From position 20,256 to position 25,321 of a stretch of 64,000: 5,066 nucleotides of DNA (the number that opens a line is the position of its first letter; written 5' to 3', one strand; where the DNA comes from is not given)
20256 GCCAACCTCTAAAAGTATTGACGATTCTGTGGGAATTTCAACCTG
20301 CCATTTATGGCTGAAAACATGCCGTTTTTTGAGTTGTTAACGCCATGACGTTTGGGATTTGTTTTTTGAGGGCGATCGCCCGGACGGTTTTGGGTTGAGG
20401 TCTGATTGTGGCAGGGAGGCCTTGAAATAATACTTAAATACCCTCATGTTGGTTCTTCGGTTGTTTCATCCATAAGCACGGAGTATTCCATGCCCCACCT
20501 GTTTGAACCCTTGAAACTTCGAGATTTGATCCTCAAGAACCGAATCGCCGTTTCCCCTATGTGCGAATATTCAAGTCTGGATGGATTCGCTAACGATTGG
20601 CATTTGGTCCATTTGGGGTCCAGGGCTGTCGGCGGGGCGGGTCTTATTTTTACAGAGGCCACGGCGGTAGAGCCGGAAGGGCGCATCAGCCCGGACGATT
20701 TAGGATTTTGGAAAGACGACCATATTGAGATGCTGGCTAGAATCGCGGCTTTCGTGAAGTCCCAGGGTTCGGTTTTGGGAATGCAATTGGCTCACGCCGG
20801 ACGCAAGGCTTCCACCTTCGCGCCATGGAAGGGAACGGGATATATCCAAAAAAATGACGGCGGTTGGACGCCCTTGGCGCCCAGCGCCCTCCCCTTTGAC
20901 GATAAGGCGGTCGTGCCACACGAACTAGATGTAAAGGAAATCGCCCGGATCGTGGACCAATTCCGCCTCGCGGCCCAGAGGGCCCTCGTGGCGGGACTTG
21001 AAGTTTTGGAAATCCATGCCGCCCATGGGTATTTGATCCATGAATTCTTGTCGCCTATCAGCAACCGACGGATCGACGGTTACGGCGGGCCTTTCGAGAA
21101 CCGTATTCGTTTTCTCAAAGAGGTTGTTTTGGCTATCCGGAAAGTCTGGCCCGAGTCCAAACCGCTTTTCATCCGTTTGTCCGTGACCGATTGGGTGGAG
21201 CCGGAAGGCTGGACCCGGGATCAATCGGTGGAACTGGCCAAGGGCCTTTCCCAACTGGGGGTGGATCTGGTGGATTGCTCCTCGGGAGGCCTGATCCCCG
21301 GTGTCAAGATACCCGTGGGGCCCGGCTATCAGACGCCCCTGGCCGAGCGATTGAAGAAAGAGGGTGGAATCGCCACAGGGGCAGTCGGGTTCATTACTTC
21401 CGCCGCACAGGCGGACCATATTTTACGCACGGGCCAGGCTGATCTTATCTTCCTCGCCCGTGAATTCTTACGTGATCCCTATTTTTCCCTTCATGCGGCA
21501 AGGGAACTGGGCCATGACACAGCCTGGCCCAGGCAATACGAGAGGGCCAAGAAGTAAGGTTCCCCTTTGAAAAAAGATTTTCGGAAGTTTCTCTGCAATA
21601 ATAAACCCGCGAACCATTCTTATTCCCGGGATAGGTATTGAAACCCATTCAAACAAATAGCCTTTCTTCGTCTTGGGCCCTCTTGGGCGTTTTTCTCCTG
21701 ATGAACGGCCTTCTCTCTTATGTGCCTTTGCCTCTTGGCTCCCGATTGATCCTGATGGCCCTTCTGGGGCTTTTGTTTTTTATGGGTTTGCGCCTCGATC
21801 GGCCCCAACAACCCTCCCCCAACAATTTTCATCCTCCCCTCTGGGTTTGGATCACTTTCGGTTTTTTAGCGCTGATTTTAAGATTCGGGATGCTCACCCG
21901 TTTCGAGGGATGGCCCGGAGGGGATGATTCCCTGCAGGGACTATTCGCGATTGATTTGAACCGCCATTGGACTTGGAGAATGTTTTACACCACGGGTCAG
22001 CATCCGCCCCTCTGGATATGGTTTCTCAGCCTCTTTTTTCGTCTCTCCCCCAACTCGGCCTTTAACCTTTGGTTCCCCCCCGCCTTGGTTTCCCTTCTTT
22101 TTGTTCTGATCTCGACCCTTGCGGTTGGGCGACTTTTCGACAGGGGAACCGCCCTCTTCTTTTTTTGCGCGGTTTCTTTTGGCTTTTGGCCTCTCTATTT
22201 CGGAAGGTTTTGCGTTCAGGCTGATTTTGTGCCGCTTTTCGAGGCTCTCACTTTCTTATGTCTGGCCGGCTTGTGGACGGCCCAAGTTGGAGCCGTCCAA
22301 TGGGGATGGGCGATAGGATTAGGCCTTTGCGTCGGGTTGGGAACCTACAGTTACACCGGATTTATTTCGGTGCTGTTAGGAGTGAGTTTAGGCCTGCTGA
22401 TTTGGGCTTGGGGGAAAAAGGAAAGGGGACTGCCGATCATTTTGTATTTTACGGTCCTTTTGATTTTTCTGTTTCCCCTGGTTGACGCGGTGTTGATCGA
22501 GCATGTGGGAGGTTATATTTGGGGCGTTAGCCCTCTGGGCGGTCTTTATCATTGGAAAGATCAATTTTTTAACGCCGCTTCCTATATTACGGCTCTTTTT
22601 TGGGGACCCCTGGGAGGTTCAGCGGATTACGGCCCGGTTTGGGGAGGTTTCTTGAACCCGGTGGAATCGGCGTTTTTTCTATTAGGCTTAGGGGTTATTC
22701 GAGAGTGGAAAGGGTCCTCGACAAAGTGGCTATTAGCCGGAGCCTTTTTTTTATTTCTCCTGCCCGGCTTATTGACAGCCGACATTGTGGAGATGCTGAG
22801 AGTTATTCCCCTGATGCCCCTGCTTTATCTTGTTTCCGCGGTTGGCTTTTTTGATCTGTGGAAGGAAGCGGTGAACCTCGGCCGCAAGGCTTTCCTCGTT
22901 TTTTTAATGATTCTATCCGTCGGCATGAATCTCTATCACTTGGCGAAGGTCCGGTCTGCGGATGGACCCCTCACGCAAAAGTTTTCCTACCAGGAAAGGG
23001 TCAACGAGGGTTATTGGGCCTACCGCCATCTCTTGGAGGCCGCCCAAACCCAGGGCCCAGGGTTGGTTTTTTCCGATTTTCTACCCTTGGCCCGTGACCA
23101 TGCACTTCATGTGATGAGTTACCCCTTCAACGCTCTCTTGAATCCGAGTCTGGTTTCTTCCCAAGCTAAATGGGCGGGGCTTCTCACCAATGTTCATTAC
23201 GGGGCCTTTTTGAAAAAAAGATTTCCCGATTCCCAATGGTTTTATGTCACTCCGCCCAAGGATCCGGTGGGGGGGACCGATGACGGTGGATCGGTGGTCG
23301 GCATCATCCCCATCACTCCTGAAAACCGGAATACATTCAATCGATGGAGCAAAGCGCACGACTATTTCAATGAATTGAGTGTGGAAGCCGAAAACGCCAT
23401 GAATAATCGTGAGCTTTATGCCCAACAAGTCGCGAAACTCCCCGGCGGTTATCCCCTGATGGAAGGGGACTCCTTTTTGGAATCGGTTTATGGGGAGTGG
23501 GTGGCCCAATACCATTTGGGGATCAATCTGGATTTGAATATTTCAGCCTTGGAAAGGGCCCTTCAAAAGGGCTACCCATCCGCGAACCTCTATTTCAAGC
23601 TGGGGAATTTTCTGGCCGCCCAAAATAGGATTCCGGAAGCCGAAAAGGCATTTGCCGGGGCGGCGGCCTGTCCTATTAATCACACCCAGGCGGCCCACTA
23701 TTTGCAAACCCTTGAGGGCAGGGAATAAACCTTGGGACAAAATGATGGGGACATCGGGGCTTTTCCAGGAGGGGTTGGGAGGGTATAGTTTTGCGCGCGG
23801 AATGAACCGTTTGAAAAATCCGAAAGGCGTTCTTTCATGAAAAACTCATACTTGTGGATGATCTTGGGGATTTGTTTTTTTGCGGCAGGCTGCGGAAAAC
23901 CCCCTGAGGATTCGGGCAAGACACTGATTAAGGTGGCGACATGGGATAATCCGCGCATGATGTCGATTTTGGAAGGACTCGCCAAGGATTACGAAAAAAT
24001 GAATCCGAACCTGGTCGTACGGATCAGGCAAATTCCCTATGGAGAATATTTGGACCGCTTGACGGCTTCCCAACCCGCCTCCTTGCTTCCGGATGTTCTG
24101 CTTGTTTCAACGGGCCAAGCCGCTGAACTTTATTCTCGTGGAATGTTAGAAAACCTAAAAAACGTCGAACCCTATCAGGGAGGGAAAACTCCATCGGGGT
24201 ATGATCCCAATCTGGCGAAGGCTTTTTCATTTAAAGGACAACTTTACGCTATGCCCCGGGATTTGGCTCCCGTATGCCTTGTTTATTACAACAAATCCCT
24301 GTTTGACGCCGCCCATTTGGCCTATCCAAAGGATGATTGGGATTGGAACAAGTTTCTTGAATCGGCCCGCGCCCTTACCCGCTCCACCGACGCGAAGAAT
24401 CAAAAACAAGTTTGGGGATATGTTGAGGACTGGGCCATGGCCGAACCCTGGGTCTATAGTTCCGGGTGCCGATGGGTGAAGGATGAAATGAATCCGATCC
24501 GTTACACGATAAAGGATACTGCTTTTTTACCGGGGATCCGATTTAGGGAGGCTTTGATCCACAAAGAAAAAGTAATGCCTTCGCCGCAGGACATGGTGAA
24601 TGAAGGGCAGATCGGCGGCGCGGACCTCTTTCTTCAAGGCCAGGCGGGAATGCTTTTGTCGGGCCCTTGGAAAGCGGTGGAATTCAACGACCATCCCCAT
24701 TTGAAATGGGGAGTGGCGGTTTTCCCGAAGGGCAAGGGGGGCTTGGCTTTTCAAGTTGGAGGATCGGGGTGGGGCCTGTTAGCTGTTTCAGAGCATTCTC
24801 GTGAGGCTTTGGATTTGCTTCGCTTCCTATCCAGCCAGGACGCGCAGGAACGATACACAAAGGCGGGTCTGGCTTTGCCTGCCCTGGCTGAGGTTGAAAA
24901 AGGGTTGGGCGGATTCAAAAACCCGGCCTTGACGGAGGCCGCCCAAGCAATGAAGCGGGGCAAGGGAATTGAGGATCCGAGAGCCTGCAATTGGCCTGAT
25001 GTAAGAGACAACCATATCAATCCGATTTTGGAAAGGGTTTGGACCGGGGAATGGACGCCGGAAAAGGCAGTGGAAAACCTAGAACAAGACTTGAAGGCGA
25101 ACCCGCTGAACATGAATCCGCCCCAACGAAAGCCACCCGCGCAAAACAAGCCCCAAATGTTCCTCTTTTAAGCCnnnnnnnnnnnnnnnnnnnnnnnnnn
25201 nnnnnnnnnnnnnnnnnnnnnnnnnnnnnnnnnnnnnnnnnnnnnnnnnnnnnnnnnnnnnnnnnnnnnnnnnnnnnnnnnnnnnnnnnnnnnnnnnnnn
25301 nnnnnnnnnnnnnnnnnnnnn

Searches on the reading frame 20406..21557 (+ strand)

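Call 7: search_protein_families(library=pfam, proteins=[window:20406-21557:+], max_evalue=0.0001)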
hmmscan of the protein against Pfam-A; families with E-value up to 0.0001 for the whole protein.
window:20406-21557:+ (383 aa): 1 family
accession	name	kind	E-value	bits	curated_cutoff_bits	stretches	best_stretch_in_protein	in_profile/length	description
PF00724.26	Oxidored_FMN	-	2.4e-69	234.6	27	1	32-367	2-338/342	NADH:flavin oxidoreductase / NADH oxidase family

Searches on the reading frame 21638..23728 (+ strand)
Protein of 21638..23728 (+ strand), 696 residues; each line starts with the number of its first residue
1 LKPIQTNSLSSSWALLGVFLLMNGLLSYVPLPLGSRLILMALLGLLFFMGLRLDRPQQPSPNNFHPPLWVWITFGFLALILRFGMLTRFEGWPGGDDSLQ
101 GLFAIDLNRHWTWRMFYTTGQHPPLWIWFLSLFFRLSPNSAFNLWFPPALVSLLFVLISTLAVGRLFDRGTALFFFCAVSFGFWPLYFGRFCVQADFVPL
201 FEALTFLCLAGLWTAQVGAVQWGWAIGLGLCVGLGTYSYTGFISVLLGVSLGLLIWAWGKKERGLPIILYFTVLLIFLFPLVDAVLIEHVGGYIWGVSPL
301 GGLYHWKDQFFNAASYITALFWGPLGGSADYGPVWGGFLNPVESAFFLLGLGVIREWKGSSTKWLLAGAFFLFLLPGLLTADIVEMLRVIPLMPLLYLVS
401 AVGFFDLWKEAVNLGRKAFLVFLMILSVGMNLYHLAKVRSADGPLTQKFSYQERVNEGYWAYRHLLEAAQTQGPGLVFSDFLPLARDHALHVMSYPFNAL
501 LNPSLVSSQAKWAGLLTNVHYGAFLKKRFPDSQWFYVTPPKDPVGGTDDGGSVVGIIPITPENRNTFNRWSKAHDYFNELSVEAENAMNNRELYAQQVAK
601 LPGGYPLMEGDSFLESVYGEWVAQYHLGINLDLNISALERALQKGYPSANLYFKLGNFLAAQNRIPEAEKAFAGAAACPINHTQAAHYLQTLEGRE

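Call 7: search_protein_families(library=pfam, proteins=[window:21638-23728:+], max_evalue=0.0001)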
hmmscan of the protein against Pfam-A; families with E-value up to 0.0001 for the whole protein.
window:21638-23728:+ (696 aa): 1 family
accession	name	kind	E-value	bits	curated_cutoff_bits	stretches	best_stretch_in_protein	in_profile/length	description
PF13231.12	PMT_2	-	2.4e-07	31.5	26.1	1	121-278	1-155/160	Dolichyl-phosphate-mannose-protein mannosyltransferase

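Call 43: search_protein_families(library=ncbifam, proteins=[window:21638-23728:+], max_evalue=0.001)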
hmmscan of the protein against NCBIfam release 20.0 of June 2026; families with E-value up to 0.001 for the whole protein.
window:21638-23728:+ (696 aa): 0 families

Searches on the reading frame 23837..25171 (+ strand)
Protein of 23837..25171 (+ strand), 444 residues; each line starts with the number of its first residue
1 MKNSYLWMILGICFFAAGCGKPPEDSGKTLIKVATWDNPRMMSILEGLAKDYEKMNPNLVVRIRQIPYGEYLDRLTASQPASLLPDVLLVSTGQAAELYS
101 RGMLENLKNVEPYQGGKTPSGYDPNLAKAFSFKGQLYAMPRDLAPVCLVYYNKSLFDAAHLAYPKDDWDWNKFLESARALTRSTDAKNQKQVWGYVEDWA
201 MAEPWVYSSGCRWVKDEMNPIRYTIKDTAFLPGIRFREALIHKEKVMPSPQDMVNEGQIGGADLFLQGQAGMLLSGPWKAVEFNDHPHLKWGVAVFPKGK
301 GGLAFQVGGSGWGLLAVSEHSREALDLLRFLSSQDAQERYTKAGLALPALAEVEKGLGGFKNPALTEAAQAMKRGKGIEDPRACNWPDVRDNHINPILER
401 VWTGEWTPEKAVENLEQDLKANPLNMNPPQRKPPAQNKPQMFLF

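Call 7: search_protein_families(library=pfam, proteins=[window:23837-25171:+], max_evalue=0.0001)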
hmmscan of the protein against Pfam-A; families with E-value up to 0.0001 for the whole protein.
window:23837-25171:+ (444 aa): 2 families
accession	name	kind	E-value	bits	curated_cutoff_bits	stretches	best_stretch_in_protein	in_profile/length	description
PF01547.30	SBP_bac_1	-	3.7e-33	116.2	26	1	40-338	6-307/307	Bacterial extracellular solute-binding protein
PF13416.11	SBP_bac_8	-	1.1e-29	104.6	27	1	48-355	2-267/279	Bacterial extracellular solute-binding protein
